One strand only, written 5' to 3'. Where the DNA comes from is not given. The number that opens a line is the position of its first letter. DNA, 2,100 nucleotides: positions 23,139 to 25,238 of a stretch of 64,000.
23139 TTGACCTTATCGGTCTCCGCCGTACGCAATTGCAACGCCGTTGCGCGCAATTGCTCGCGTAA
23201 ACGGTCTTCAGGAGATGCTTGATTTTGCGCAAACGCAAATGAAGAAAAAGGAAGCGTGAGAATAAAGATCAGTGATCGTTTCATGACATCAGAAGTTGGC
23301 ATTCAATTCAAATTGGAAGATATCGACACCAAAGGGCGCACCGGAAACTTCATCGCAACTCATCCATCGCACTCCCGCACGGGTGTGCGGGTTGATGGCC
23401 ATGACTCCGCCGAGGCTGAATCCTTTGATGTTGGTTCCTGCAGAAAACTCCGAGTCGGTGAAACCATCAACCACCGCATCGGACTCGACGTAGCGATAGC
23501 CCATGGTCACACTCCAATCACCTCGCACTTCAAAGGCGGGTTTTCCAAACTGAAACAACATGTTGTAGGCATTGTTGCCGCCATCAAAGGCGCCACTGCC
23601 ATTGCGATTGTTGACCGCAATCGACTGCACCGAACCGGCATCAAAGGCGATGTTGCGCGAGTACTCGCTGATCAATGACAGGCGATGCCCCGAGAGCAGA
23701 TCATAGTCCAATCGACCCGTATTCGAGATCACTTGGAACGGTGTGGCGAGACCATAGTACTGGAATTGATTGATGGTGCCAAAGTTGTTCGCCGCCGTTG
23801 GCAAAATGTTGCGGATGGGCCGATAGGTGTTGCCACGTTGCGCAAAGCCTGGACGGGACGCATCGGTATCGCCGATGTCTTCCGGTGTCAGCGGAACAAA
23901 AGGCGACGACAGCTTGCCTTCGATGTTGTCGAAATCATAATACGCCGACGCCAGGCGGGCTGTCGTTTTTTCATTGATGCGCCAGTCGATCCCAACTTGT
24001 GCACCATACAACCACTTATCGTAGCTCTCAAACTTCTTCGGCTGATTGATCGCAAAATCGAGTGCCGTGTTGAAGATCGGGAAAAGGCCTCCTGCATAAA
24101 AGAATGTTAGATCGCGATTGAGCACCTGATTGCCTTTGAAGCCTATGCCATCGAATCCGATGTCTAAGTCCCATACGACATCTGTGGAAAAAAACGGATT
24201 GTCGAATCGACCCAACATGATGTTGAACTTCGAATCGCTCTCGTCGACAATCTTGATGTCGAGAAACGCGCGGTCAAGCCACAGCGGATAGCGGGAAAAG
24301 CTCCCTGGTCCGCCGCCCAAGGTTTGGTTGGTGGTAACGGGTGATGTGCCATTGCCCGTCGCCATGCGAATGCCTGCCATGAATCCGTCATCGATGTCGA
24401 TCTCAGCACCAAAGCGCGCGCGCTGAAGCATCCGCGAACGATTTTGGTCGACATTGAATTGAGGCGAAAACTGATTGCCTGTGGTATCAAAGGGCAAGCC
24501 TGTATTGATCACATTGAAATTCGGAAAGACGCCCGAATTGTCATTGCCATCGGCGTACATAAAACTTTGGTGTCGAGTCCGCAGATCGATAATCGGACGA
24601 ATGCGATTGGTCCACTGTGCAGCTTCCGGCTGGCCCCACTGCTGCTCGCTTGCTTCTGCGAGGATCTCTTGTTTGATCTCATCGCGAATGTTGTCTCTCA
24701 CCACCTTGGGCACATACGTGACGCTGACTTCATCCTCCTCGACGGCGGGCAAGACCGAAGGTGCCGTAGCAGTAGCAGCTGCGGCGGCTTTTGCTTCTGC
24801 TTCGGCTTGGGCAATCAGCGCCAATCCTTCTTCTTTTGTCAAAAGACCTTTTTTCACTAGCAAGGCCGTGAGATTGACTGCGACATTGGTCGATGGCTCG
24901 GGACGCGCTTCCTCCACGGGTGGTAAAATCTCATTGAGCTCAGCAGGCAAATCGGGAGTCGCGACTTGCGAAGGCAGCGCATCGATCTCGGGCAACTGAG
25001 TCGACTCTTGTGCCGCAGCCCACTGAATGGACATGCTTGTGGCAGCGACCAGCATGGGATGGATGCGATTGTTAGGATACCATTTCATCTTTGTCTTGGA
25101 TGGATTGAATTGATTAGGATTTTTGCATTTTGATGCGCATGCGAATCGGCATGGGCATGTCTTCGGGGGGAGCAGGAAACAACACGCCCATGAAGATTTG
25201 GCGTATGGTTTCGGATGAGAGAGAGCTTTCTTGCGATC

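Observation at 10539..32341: A 22-kb operon couples a two-partner secretion pair to a dedicated ExbB-ExbD-TonB motor, a second OM barrel and periplasmic chaperones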

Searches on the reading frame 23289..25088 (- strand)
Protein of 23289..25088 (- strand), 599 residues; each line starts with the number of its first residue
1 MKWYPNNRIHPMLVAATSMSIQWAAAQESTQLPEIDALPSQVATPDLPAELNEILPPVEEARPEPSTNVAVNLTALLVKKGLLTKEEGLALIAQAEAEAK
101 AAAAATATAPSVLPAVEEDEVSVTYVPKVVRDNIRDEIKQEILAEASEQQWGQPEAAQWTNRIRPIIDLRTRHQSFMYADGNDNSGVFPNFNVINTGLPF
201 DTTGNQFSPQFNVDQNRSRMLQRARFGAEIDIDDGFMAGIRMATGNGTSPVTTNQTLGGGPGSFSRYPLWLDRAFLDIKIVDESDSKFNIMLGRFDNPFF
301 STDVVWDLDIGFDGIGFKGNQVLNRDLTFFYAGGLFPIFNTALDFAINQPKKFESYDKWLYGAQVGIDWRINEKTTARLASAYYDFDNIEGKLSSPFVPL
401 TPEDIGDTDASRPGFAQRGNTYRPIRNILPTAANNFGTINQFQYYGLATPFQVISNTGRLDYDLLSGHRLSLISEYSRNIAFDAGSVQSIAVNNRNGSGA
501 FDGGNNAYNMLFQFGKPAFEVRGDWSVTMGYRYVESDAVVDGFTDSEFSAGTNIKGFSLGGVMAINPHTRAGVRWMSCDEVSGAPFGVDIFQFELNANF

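Call 3: search_protein_families(library=pfam, proteins=[window:23289-25088:-], max_evalue=0.01)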
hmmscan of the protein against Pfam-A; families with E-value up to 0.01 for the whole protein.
window:23289-25088:- (599 aa): 1 family
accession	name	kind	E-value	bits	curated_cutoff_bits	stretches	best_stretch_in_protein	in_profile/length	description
PF16930.11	Porin_5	-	5.6e-177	590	22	1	68-599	2-535/535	Putative porin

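Call 5: search_protein_families(library=ncbifam, proteins=[window:23289-25088:-], max_evalue=0.01)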
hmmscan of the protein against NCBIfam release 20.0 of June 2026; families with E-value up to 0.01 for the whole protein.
window:23289-25088:- (599 aa): 0 families

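Call 24: find_homologous_proteins(query=window:23289-25088:-, max_evalue=1e-10)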
Query window:23289-25088:- (599 aa): 1934 proteins with E <= 1e-10 among 8000 candidates; the best 120 are listed.
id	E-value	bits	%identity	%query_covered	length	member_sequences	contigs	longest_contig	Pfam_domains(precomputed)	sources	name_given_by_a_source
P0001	0.0e+0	1370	100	100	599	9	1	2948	PF16930.12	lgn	-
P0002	4.5e-249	846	64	96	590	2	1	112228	PF16930.12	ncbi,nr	ncbi:MAG: putative porin [Luteolibacter sp.]|nr:putative porin [Luteolibacter sp.]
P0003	1.3e-227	775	62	89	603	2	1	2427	PF16930.12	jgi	-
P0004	1.5e-224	765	59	92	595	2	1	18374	PF16930.12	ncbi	-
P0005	5.0e-221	754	56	98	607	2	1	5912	PF16930.12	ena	-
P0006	5.6e-221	753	55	99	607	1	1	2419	PF16930.12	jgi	jgi:hypothetical protein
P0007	1.0e-220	752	58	96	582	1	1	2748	PF16930.12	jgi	jgi:hypothetical protein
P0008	9.6e-219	746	55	99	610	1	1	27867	PF16930.12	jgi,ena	-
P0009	5.4e-218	744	56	98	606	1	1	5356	PF16930.12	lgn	-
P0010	6.8e-218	743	55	99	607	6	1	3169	PF16930.12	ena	-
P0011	1.4e-216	739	55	99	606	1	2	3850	PF16930.12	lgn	-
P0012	2.1e-216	738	58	89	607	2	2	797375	PF16930.12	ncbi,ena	-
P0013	3.7e-216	737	59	89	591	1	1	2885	PF16930.12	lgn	-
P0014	4.7e-216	737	59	89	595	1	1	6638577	PF16930.12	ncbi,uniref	ncbi:putative porin [Luteolibacter sp. Populi]|uniref:putative porin n=1 Tax=Luteolibacter sp. Popul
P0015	7.9e-216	736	54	98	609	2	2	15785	PF16930.12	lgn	-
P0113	2.5e-191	655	50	99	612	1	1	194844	PF16930.12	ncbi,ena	-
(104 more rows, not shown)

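Call 26: find_related_loci(query=A1, collection=genome_contigs, flank=10000)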
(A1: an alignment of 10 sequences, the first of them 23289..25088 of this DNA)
Query A1 (599 aa) in genome_contigs; peptide patterns used: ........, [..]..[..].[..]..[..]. (x = any residue, [..] = any of these).
304 stretches matched a pattern; 286 encode a relative of the query (tblastn E <= 1e-3); the best 80 are kept; 80 distinct loci.
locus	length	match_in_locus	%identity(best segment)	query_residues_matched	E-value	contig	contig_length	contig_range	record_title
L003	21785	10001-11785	63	5-599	0e+0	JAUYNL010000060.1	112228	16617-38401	MAG: Luteolibacter sp. isolate C3_metabat.bin.20 C3_k141_74417, whole genome shotgun sequence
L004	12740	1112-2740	59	57-599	0e+0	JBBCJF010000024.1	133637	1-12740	MAG: Haloferula sp. isolate MAG_CPA_20 P10A_000000095776, whole genome shotgun sequence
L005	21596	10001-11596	59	68-599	0e+0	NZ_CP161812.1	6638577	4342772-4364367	Luteolibacter sp. Populi chromosome, complete genome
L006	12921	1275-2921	57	51-599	0e+0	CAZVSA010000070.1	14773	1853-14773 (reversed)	MAG TPA_asm: uncultured Luteolibacter sp. isolate SRP344714_co1_261 genome assembly, contig: NODE_7439_length_14773_cov_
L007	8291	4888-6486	58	68-599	0e+0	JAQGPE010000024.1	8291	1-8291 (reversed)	MAG: Akkermansiaceae bacterium isolate RYN_631 scaffold_3127765, whole genome shotgun sequence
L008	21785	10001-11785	55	14-599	0e+0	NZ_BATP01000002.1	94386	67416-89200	Haloferula sp. BvORR071, whole genome shotgun sequence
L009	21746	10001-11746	54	41-599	0e+0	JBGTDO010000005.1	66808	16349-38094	MAG: Akkermansiaceae bacterium isolate JTS-RE145 k141_3669705, whole genome shotgun sequence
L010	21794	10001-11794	53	8-599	0e+0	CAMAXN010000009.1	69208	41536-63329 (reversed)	MAG: Prosthecobacter debontii isolate MH-09jul19-104 genome assembly, contig: MH-09jul19-C717, whole genome shotgun sequ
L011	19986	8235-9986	52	9-599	0e+0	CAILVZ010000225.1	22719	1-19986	MAG: Akkermansiaceae bacterium isolate KT_bin-0034 genome assembly, contig: bin-0034:225/399, whole genome shotgun seque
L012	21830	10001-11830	50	4-599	0e+0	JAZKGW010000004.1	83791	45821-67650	MAG: Verrucomicrobiota bacterium isolate DC_RB_04_SPN110320-bin069_1 DCRB04SPN_B069_1_000000000004, whole genome shotgun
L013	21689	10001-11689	53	40-599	0e+0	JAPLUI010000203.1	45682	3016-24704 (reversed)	MAG: Verrucomicrobia bacterium isolate LacPavin_0419_WC70L_MAG_62_22 LacPavin_0419_WC70L_scaffold_906462, whole genome s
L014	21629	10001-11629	55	66-599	0e+0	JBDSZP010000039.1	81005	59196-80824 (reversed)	MAG: Luteolibacter sp. isolate cluster1_bin.89 k127_15438231, whole genome shotgun sequence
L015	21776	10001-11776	52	13-599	0e+0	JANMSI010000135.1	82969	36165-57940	MAG: Akkermansiaceae bacterium isolate SOY_29_metabat_46 SOY_29_k141_3446289, whole genome shotgun sequence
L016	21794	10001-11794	51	10-599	0e+0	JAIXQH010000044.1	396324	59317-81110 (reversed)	MAG: Verrucomicrobiaceae bacterium isolate C4_MAG_00019 pond_C4_MAG_00019_000000000034, whole genome shotgun sequence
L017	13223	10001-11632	53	66-599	0e+0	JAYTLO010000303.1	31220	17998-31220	MAG: Akkermansiaceae bacterium isolate GFS_3356 GFS_3356_302, whole genome shotgun sequence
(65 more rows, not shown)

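Call 29: search_solved_structures(query=A1, max_evalue=1)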
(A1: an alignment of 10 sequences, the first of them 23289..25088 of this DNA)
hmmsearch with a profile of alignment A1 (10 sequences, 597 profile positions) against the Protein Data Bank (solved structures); distinct sequences matched with E-value up to 1: 1.
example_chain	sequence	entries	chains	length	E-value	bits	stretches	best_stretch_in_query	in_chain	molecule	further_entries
2du9_A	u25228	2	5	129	0.7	11.7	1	35-121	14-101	Predicted transcriptional regulators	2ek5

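Call 50: find_encoding_contigs(protein=P0113, flank=10000, max_places=2)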
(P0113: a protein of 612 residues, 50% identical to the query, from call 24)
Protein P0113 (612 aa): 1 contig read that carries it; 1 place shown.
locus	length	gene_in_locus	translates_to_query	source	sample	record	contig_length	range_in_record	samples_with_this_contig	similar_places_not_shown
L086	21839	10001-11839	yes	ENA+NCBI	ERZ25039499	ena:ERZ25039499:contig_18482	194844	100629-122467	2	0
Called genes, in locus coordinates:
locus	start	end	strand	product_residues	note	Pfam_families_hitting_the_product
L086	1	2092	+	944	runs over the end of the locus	-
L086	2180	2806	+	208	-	PF06439:3keto-disac_hyd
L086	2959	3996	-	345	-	PF14237:GYF_2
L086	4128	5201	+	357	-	PF04055:Radical_SAM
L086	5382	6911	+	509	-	PF08479:POTRA_2, PF03865:ShlB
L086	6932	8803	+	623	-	PF10102:DUF2341, PF13385:Laminin_G_3, PF01618:MotA_ExbB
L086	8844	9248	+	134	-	PF02472:ExbD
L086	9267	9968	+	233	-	PF13103:TonB_2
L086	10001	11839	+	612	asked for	PF16930:Porin_5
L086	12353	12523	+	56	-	-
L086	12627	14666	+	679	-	PF05860:TPS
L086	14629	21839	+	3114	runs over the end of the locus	PF12545:DUF3739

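Call 51: find_encoding_contigs(protein=P0012, flank=10000, max_places=2)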
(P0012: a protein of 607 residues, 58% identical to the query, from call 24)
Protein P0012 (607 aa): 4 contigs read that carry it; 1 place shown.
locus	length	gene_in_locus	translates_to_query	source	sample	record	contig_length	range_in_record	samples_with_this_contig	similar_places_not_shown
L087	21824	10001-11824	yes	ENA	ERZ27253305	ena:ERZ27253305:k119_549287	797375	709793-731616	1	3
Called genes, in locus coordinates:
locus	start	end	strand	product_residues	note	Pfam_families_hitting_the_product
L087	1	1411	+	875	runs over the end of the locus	PF07635:PSCyt1, PF07583:PSCyt2, PF07587:PSD1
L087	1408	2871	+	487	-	PF07394:DUF1501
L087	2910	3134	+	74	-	-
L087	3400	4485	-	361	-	PF01381:HTH_3, PF13560:HTH_31, PF12727:PBP_like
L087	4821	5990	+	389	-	-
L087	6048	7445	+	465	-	-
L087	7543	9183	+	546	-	PF08479:POTRA_2, PF03865:ShlB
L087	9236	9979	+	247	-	PF27998:ArabinogalactanP (weak)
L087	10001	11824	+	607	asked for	PF16930:Porin_5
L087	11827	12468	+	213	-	-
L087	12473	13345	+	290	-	PF13145:Rotamase_2, PF13616:Rotamase_3, PF00639:Rotamase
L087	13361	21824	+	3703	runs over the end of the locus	PF05860:TPS, PF12545:DUF3739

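Call 52: predict_structure(alignment_id=A2)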
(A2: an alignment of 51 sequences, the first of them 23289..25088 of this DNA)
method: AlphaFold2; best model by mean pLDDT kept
length: 599 residues; sequences in the alignment: 51
mean_pLDDT: 66.3   pTM: 0.61
mean pLDDT of the five models: 66.3, 65.0, 63.8, 63.7, 63.6
residues with pLDDT >= 90: 117; 70-90: 176; 50-70: 108; < 50: 198
segments of 3 or more residues with pLDDT < 50: 1-63, 108-123, 181-213, 255-266, 341-348, 392-411, 416-431, 433-448, 542-546
pLDDT, mean of each block of 10 residues (from residue 1): 36 44 34 30 28 32 59 79 83 81 60 41 55 74 65 59 86 77 41 38 38 60 85 87 66 45 47 85 88 87 71 89 97 82 48 62 96 97 82 44 45 47 39 45 47 92 94 92 66 54 77 94 95 72 49 80 94 87 68 87
secondary structure, 60 per line:
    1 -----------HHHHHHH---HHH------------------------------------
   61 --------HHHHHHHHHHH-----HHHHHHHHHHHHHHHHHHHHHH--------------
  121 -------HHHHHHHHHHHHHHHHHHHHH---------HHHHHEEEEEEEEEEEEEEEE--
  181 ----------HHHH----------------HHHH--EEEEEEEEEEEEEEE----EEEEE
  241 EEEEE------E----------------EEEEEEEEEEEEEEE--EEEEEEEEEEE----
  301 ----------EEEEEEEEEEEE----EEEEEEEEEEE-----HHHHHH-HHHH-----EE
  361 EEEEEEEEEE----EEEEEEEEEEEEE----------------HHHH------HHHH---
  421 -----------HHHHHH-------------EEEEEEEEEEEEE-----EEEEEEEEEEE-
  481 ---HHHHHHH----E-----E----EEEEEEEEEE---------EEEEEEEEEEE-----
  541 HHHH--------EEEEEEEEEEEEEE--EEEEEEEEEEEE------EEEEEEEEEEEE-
elements in order: H12-18 H69-79 H85-106 H128-148 H158-162 E163-178 H191-194 H211-214 E217-231 E236-245 E269-283 E286-296 E311-322 E327-337 H343-348 H350-353 E359-370 E375-387 H404-407 H414-417 H432-437 E451-463 E469-479 H484-490 E506-515 E525-535 H541-544 E553-566 E569-580 E587-598

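Call 57: fold_search(model_id=the predicted structure, library=pdb)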
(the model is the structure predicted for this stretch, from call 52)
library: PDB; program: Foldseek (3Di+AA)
matches with E <= 10: 1058; with E <= 0.001: 271
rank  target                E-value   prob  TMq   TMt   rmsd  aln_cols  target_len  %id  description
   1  8byt_A                1.2e-14  1.00  0.41  0.74   4.8       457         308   13  Outer membrane attachment porin OmpM1 from Veillonella parvula, C3 symmetry (released 2023-11-08)
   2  8bys_A                2.7e-14  1.00  0.41  0.71   5.9       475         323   13  Outer membrane attachment porin OmpM1 from Veillonella parvula, native (released 2023-11-08)
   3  8bym_A                7.4e-14  1.00  0.41  0.71   6.1       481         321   13  Outer membrane attachment porin OmpM1 from Veillonella parvula (released 2023-11-08)
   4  8bys_B                9.2e-14  1.00  0.41  0.70   6.7       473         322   12  Outer membrane attachment porin OmpM1 from Veillonella parvula, native (released 2023-11-08)
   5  4gey                  1.9e-11  1.00  0.42  0.57   9.0       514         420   10  High pH structure of Pseudomonas putida OprB (released 2012-10-24)
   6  5o9c_A                1.4e-10  1.00  0.36  0.56   7.7       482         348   11  Crystal structure of Omp36 from Enterobacter aerogenes (released 2018-06-27)
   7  6v78_A                4.8e-10  1.00  0.34  0.52   8.7       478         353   11  OmpK37 porin (released 2020-04-01)
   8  3wi5                  5.9e-10  1.00  0.32  0.55   8.6       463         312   10  Crystal structure of the Loop 7 mutant PorB from Neisseria meningitidis serogroup B (released 2014-01-01)
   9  7de8                  9.1e-10  1.00  0.33  0.53   9.7       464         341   11  Crystal Structure of outer membrane protein PorB with G103K mutations from Neisseria meningitidis W135 (released 2021-03-31)
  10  2qtk_B                1.0e-09  1.00  0.28  0.40  13.6       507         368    9  Crystal Structure of the outer membrane protein opdK from Pseudomonas aeruginosa (released 2008-06-24)
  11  7q3t_A                1.1e-09  1.00  0.33  0.51   9.1       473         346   14  Crystal structure of the OmpK36 D insertion chimera from Klebsiella pneumonia (released 2022-07-06)
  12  7fdy_B                1.2e-09  1.00  0.35  0.55   8.9       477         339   10  Structure of OmpF1 (released 2022-11-16)
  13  6rcp_A                1.3e-09  1.00  0.33  0.51   8.9       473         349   12  Crystal structure of the OmpK36 clinical isolate ST258 from Klebsiella pneumonia (released 2019-09-11)
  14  2xe1                  1.4e-09  1.00  0.33  0.50   8.7       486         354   13  Molecular insights into clinically isolated OmpC mutants and their role in multi-drug resistance (released 2010-05-19)
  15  1hxt                  1.6e-09  1.00  0.35  0.56   8.8       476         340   10  OMPF PORIN MUTANT NQAAA (released 2001-06-06)
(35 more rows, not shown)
